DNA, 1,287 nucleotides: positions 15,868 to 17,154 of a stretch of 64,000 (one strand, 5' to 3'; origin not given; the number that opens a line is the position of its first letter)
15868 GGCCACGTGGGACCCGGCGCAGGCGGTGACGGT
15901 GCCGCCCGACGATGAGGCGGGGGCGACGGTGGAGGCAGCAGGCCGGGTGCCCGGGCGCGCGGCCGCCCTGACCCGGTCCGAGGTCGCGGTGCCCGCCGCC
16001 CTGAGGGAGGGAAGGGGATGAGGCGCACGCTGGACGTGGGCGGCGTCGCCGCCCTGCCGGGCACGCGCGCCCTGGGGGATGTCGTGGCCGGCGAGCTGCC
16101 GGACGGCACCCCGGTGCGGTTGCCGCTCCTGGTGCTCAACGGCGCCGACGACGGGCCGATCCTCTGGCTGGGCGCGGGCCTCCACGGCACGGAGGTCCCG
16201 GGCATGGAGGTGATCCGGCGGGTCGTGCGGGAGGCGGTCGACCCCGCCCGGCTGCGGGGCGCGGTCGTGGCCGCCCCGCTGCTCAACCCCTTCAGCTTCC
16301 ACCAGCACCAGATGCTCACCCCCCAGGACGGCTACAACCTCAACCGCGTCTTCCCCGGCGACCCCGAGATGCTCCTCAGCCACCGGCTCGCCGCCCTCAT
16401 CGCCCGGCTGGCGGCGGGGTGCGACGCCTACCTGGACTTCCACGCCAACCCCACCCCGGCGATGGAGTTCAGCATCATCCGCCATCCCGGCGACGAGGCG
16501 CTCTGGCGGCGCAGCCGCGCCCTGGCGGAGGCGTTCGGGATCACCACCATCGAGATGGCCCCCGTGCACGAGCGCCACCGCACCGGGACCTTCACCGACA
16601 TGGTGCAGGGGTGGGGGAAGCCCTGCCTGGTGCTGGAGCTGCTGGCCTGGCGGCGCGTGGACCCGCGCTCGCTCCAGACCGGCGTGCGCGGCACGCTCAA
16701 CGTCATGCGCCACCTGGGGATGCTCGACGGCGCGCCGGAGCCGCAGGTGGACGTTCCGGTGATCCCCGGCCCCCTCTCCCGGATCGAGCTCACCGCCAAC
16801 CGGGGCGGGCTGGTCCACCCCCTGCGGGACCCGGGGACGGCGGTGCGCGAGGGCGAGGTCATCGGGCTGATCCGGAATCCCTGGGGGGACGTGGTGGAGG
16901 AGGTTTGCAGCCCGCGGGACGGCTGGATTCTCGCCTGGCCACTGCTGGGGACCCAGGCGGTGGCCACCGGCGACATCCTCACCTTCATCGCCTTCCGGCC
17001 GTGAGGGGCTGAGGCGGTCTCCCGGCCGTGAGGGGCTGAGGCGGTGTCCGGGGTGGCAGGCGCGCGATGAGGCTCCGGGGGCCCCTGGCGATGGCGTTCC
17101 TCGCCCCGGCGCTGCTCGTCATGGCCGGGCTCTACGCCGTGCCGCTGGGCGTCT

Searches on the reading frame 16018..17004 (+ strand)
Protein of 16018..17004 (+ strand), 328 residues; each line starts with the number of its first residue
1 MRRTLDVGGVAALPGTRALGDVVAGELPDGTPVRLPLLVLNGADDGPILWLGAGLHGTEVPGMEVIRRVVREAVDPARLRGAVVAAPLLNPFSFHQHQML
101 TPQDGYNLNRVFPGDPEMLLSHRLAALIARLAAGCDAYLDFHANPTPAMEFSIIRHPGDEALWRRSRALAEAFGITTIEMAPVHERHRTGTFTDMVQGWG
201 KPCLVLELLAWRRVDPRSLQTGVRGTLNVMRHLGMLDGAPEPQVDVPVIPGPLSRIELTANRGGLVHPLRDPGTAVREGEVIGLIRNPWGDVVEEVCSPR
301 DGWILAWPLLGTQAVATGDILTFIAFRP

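Call 91: search_protein_families(library=pfam, proteins=[window:16018-17004:+], max_evalue=0.00001)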
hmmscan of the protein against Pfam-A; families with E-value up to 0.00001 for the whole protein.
window:16018-17004:+ (328 aa): 1 family
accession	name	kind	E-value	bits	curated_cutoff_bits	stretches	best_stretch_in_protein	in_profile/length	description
PF24827.1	AstE_AspA_cat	-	6.7e-22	78.4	25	1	46-233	2-192/192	Succinylglutamate desuccinylase/Aspartoacylase catalytic domain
